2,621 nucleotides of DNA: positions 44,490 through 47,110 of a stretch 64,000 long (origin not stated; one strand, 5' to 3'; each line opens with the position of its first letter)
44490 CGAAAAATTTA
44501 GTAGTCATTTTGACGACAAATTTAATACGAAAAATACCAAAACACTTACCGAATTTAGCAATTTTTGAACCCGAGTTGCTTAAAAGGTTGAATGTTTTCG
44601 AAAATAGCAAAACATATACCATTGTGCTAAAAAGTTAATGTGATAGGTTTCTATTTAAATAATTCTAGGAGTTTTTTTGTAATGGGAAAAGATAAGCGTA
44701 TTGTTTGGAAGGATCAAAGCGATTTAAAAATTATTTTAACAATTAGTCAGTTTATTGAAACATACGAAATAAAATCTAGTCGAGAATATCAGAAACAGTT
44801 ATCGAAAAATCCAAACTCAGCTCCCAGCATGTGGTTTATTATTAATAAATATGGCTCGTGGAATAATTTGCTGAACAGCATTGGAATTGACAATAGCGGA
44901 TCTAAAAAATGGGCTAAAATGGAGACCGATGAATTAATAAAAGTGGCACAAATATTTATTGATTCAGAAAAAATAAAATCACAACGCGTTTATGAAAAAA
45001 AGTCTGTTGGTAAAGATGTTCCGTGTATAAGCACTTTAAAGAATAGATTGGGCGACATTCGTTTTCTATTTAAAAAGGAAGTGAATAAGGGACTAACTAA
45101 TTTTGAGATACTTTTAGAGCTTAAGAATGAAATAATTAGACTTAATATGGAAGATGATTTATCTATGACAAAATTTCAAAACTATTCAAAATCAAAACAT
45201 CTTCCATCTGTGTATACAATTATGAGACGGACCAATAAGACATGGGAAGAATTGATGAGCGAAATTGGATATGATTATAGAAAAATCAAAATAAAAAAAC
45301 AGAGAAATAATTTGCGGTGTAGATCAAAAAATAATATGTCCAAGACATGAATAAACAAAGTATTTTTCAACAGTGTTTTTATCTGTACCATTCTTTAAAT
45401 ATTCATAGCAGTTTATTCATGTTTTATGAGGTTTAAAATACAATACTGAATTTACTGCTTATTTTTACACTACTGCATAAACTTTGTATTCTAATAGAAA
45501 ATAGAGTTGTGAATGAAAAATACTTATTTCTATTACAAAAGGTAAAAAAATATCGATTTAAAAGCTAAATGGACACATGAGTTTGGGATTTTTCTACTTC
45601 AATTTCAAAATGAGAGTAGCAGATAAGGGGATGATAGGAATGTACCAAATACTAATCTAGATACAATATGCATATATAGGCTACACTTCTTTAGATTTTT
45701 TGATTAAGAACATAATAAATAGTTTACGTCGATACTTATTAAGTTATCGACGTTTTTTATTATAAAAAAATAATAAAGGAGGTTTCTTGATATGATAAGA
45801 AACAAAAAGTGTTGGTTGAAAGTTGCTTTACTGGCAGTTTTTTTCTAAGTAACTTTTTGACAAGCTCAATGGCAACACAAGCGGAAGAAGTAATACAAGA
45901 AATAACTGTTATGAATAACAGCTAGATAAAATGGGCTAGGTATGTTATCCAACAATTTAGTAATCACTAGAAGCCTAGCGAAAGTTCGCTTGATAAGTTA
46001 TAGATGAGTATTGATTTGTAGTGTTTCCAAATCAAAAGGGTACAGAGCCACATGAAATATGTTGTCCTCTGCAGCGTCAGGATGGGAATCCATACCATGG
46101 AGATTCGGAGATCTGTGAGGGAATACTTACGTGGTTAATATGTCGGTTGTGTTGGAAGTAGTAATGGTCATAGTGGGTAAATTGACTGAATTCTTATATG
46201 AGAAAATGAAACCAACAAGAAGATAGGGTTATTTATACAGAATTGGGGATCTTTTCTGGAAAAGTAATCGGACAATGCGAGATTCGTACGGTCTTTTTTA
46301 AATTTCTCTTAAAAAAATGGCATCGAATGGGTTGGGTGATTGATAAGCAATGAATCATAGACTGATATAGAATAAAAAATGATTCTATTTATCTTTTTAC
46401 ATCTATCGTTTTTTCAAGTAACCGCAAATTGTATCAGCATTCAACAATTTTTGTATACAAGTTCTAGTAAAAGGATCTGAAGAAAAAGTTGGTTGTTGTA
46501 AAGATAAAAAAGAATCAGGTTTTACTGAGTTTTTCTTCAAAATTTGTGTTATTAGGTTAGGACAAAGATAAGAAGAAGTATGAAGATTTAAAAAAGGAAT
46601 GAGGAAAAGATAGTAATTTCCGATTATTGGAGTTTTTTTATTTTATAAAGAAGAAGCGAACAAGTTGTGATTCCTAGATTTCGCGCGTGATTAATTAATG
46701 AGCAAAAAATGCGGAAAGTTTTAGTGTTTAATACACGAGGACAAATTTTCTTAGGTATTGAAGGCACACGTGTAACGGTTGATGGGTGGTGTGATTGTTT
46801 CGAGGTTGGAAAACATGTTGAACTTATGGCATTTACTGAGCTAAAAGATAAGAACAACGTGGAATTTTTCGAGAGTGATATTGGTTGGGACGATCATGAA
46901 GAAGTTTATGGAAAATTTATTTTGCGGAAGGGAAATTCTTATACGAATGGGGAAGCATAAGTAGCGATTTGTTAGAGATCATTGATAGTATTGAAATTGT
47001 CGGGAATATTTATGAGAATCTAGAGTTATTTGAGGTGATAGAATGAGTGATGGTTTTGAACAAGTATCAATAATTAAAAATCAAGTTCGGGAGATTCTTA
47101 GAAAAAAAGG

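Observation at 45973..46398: Paralogous ~430-470 nt ORF-free element, copy A: likely an undescribed structured ncRNA family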

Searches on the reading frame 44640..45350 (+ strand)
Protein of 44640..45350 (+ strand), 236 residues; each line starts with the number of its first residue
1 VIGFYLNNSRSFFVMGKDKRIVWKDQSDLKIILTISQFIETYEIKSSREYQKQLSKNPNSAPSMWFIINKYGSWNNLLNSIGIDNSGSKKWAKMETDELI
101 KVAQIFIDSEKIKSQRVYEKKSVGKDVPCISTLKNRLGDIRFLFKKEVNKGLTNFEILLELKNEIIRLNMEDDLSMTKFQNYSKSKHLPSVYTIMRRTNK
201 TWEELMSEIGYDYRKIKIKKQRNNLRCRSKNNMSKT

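Call 10: search_protein_families(library=pfam, proteins=[window:44640-45350:+], max_evalue=0.01)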
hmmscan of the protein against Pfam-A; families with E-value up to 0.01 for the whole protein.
window:44640-45350:+ (236 aa): 1 family
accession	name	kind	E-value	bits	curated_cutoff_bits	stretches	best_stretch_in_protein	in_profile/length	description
PF18780.6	HNH_repeat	-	0.0039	17.9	26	0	60-84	30-54/54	Homing endonuclease associated repeat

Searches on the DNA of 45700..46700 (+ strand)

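Call 5: search_rna_families(source=window, start=45700, end=46700, threshold=evalue, max_evalue=10)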
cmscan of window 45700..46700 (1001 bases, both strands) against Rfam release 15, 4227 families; matches with E-value up to 10: 7.
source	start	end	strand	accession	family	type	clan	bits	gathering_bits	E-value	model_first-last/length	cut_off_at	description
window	46361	46448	-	RF01216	snR87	Gene; snRNA; snoRNA; CD-box;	CL00046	24.6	37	0.097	1-109/109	no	Small nucleolar RNA snR87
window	45700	45767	+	RF00557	L10_leader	Cis-reg; leader;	-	19.7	44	1.2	72-138/138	5'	Ribosomal protein L10 leader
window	46380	46444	-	RF01605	plasmodium_snoR30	Gene; snRNA; snoRNA; CD-box;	-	18.8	43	8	1-74/74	no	small nucleolar RNA snoR30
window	46475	46519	+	RF02765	Ysr209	Gene; sRNA;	-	17.8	59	3.2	1-46/46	no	Yersinia sRNA 209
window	46617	46670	-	RF02281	TtnuCD4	Gene; snRNA; snoRNA; CD-box;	-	16.1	60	4.7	1-60/60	no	Tetrahymena snoRNA TtnuCD4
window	45770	45809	+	RF01360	CRISPR-DR47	Gene; CRISPR;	-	15.9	39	6.7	1-37/37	no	CRISPR RNA direct repeat element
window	46478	46547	+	RF02111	IS009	Gene;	-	14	117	1.1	1-199/199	no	IS009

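Call 8: search_dna_similar(query=window:45940-46420:+, collection=plasmids, mode=distant, max_rows=40, rows=spread)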
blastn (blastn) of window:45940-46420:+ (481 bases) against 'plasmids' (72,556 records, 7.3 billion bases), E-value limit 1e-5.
No match.

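Call 9: search_dna_similar(query=window:45940-46420:+, collection=phages, mode=distant, max_rows=20)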
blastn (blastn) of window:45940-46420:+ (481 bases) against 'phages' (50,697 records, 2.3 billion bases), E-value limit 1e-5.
No match.

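Call 101: build_rna_model(alignment_id=A8, structure=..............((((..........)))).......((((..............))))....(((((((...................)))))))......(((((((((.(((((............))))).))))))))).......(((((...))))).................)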
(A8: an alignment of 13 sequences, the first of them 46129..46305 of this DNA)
Model R1 built from alignment A8 (13 sequences, 183 columns); structure: as given.
model positions 178; base pairs 34; branch points 4; effective number of sequences 1.64; information 0.59 bits per position. Calibrated on 0.2 Mb of random sequence (short: E-values are rough).
structure used (alignment columns):
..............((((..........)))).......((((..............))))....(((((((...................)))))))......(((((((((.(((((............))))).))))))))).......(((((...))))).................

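Call 102: search_with_rna_model(model_id=R1, sources=[window, L052, L069, L067, L068, L051, L053, L031], max_evalue=10)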
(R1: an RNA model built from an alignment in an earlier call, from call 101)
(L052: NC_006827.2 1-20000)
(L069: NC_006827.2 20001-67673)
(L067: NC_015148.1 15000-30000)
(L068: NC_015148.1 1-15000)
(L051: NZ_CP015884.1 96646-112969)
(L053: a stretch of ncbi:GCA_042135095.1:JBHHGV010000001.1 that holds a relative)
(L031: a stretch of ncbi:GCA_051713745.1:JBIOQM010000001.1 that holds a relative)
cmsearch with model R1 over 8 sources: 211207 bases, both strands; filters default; matches with E-value up to 10: 11.
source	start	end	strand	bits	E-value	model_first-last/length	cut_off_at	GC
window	55797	55972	+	190.4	6.6e-49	1-178/178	no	0.47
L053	4039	4214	+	188.8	1.8e-48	1-178/178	no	0.47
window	46129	46305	+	170.6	1.3e-43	1-178/178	no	0.34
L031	5073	5248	+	160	8.8e-41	1-178/178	no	0.48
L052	19141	19281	+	16.8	0.016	1-178/178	no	0.32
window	50931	51088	+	12.1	0.3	1-178/178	no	0.4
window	51255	51388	+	11.5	0.42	1-178/178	no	0.4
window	4385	4507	+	9.7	1.3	1-178/178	no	0.29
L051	10385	10411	+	7.5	5.1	1-178/178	no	0.33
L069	10184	10214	+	7.3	5.4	63-93/178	no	0.26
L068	7963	7992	+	6.6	8.7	1-178/178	no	0.3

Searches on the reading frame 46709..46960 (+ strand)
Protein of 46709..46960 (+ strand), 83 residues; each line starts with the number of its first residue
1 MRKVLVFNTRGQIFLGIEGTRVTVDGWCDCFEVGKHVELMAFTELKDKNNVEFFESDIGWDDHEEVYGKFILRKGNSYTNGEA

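Call 10: search_protein_families(library=pfam, proteins=[window:46709-46960:+], max_evalue=0.01)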
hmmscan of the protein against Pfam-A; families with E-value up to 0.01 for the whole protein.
window:46709-46960:+ (83 aa): 1 family
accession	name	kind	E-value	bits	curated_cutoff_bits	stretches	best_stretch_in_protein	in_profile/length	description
PF09643.15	YopX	-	0.0014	19.1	22.4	1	36-67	47-78/128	YopX protein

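Call 113: search_protein_families(library=phrogs, proteins=[window:46709-46960:+], max_evalue=0.01)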
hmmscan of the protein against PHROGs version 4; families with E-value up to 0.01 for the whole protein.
window:46709-46960:+ (83 aa): 1 family
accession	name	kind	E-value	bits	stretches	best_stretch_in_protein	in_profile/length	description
phrog_98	-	unknown function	1.2e-09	39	1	29-70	64-105/208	-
